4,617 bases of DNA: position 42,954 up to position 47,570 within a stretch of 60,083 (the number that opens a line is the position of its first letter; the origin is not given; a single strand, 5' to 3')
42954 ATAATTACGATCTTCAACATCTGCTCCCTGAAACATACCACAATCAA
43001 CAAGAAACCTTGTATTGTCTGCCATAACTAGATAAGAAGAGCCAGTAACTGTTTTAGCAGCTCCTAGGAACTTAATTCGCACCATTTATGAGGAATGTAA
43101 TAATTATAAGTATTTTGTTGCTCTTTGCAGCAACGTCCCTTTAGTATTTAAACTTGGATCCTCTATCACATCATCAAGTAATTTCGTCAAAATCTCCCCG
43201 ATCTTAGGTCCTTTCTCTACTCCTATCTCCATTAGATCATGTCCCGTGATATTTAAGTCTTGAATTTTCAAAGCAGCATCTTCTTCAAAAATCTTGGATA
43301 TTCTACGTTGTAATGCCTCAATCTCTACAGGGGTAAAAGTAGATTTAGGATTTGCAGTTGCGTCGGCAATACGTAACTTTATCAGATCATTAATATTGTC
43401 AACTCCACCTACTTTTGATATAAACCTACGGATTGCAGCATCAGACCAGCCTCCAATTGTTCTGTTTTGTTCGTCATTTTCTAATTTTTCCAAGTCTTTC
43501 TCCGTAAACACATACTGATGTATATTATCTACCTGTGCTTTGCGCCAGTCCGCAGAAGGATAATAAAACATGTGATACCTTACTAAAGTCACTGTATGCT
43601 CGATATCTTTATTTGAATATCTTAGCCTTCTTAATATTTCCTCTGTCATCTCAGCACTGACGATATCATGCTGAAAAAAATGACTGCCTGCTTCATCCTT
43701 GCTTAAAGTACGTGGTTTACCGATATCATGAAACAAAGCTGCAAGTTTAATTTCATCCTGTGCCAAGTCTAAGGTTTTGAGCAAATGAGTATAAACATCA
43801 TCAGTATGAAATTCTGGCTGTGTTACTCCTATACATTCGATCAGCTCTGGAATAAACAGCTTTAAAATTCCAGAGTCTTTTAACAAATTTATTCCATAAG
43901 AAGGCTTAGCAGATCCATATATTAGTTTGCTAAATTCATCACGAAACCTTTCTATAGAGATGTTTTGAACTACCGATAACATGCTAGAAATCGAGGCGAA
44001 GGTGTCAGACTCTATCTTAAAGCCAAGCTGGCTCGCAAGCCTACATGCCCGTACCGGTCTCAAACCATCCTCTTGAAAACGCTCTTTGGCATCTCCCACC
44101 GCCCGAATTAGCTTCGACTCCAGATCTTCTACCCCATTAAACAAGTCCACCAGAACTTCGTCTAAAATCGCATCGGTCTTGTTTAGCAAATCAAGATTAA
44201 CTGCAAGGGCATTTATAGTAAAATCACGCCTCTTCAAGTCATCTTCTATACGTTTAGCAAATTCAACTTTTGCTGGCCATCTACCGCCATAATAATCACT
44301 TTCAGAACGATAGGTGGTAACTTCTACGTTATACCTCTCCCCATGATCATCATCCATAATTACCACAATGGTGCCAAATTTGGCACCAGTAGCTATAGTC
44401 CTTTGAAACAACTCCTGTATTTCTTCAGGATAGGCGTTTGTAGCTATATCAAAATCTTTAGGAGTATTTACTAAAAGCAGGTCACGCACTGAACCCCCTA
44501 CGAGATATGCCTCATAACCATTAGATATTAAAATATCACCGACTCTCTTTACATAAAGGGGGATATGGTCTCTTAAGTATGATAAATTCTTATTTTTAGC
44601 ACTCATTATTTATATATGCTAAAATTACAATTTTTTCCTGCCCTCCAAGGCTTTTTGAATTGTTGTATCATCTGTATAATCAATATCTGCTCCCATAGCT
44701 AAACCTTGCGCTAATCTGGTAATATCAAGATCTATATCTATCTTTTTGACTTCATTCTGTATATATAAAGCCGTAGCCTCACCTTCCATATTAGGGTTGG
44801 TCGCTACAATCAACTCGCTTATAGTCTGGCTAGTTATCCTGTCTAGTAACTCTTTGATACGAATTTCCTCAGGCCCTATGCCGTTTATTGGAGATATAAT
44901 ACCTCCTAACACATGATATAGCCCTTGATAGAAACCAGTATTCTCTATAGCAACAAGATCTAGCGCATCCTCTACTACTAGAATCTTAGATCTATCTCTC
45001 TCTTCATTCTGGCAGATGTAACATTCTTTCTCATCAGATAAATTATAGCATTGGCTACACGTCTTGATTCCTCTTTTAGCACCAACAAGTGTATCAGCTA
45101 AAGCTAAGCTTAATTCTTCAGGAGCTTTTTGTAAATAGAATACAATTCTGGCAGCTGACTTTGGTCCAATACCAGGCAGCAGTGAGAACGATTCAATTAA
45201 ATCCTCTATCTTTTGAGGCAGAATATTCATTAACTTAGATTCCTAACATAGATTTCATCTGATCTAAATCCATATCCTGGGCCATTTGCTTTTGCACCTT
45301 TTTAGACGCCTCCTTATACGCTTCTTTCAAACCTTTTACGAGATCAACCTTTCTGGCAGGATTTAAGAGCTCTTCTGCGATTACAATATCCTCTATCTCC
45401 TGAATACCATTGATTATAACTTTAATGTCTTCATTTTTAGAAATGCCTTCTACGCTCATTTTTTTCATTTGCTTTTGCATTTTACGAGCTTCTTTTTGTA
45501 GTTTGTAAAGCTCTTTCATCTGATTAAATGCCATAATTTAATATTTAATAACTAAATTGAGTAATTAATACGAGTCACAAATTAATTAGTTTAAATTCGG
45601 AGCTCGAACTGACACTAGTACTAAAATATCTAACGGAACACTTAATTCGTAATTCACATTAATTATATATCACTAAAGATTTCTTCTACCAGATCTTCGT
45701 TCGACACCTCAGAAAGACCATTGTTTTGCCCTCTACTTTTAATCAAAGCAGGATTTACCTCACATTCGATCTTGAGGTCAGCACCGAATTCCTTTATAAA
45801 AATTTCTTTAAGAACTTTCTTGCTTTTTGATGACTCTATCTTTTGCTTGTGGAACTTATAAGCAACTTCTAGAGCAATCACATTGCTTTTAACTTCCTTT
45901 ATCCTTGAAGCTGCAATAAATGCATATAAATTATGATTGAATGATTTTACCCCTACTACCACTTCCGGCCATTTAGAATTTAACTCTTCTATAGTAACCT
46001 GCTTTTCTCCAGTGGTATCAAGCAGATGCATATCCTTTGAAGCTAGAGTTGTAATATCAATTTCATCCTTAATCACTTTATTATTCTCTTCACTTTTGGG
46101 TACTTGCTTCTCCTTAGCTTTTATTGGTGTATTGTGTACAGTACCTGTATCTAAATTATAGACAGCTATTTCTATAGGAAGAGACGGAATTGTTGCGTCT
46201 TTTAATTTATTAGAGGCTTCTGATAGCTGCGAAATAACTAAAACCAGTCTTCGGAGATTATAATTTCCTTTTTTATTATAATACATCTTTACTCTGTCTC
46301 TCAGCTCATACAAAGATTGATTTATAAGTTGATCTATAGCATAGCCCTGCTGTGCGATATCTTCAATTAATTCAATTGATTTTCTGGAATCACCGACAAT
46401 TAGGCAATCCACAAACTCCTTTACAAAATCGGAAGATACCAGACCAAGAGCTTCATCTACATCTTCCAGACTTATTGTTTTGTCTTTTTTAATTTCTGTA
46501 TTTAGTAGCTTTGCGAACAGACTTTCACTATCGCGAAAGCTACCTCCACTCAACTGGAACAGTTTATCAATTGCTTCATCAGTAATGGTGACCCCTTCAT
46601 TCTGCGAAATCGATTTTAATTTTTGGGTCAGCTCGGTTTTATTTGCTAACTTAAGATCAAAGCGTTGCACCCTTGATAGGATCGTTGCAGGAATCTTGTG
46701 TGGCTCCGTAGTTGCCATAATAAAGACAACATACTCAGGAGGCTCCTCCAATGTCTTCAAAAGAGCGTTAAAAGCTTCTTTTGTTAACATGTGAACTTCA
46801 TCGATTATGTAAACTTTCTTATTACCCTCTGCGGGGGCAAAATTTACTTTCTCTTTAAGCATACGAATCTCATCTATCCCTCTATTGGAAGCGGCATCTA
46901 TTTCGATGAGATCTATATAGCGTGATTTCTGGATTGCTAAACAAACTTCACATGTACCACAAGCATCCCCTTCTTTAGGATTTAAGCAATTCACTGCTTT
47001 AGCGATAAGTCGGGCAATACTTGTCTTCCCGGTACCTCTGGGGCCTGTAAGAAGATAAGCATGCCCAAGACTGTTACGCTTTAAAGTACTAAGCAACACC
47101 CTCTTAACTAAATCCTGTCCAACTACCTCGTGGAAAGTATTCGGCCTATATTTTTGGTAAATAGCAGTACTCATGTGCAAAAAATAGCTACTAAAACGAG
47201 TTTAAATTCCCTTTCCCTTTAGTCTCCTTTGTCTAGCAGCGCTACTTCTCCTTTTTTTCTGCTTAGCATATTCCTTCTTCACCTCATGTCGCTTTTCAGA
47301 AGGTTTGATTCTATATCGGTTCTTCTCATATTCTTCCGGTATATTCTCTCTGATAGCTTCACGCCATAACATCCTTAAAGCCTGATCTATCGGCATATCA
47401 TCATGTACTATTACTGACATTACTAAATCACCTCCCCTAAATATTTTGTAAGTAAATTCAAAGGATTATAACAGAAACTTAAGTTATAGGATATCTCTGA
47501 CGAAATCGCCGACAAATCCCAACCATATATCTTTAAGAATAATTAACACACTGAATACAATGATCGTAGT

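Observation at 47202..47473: The only strong Shine-Dalgarno in the window belongs to rpsU: candidate bS21 autoregulation by anti-SD sequestration in CPR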

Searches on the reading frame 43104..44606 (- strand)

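Call 24: search_protein_families(library=pfam, max_evalue=0.00001, proteins=[window:43104-44606:-])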
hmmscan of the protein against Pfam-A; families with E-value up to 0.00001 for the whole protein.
window:43104-44606:- (500 aa): 4 families
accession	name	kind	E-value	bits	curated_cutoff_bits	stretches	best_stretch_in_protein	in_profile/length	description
PF01743.26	PolyA_pol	-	4.8e-37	127.6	23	1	33-168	1-126/126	Poly A polymerase head domain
PF12627.12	PolyA_pol_RNAbd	-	1.2e-13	51.1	22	1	195-255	1-60/64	Probable RNA and SrmB- binding site of polymerase A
PF13735.12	tRNA_NucTran2_2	-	4.1e-12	46.7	27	1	434-494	86-147/149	tRNA nucleotidyltransferase domain 2 putative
PF01966.28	HD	-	2.9e-09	37.7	22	1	279-355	19-93/116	HD domain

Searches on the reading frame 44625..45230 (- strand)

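Call 8: search_protein_families(library=pfam, proteins=[window:44625-45230:-])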
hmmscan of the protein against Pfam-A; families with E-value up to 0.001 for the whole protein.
window:44625-45230:- (201 aa): 5 families
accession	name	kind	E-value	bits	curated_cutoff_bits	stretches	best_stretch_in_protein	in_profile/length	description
PF13662.12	Toprim_4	-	3.1e-22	79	25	1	81-174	1-85/85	Toprim domain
PF21176.3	RecR_HhH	-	2.2e-13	50.2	27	1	8-51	1-44/45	RecR, helix-hairpin-helix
PF01751.28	Toprim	-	5.7e-09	36.5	23.1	1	83-162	2-81/96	Toprim domain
PF21175.2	RecR_C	-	5.8e-09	35.6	22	1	176-199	1-24/24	RecR, C-terminal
PF02132.21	RecR_ZnF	-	5e-06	26.6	22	1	55-75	1-21/21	RecR, Cys4-zinc finger domain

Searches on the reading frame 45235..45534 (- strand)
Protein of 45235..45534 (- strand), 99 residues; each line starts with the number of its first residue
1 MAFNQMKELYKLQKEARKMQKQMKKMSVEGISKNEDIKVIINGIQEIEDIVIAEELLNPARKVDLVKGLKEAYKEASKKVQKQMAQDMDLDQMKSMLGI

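Call 8: search_protein_families(library=pfam, proteins=[window:45235-45534:-])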
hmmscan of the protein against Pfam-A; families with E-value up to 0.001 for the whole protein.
window:45235-45534:- (99 aa): 1 family
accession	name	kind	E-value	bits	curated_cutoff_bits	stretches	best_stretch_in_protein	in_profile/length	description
PF02575.21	YbaB_DNA_bd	-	1.1e-13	51.5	25.5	1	6-88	1-83/91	YbaB/EbfC DNA-binding family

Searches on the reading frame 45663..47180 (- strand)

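Call 8: search_protein_families(library=pfam, proteins=[window:45663-47180:-])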
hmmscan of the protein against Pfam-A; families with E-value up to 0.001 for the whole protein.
window:45663-47180:- (505 aa): 12 families
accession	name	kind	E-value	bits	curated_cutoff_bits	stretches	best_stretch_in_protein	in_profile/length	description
PF13177.12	DNA_pol3_delta2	-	1.1e-44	152.7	27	1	22-177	2-158/161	DNA polymerase III, delta subunit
PF00004.35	AAA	-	4.2e-15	56.8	21.2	1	42-177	1-126/131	ATPase family associated with various cellular activities (AAA)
PF07728.20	AAA_5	-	1.1e-07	32.4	22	1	43-146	3-92/139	AAA domain (dynein-related subfamily)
PF06068.19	TIP49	-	5.7e-07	29.5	23.8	0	117-158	271-311/347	TIP49 P-loop domain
PF13401.12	AAA_22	-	6.5e-07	30.2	27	1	42-145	8-109/130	AAA domain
PF13173.12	AAA_14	-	6.6e-07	29.8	27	1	41-155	4-96/129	AAA domain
PF05496.18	RuvB_N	-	8.9e-07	29.2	27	1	12-64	2-58/159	Holliday junction DNA helicase RuvB P-loop domain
PF13604.12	AAA_30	-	2.7e-05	24.4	27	1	42-153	21-121/191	AAA domain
PF12775.13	AAA_7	-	2.9e-05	24.1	25.8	1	39-139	33-119/181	P-loop containing dynein motor region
PF20964.2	DnaX_C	-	4.9e-05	23.7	26.2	1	393-473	5-85/113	DNA polymerase III subunit tau, C-terminal domain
PF13191.12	AAA_16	-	7.8e-05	23.7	32.6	1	20-64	3-49/167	AAA ATPase domain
PF13245.12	AAA_19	-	0.00018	22.2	25.1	0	41-153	13-122/134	AAA domain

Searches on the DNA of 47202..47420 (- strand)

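Call 47: search_rna_families(sources=[L005, L008, L016, L017, L019, L026, L014], threshold=gathering)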
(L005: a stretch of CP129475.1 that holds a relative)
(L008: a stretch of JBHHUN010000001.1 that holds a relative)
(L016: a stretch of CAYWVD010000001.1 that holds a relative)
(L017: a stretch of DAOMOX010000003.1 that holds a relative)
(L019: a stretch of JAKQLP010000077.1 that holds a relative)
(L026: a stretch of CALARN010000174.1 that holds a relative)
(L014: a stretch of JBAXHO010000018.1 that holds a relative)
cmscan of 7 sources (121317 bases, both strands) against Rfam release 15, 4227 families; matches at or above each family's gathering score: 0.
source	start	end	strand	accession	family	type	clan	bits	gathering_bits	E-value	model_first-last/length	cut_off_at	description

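Call 64: search_rna_families(source=L016, start=5860, end=6000, threshold=evalue, max_evalue=5)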
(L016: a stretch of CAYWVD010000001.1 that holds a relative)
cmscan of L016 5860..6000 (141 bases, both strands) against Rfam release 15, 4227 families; matches with E-value up to 5: 3.
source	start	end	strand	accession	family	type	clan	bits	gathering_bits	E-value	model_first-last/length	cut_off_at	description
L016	5892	5974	+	RF00127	t44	Gene; sRNA;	-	23.9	44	0.0029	1-95/95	no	t44 RNA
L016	5967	5990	+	RF02934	caiA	Gene; sRNA;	-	14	55.5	4.9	1-78/78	no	caiA RNA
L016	5877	5993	-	RF01005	MIR530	Gene; miRNA;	-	12.6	85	4.7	38-137/172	no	MIR530 microRNA precursor family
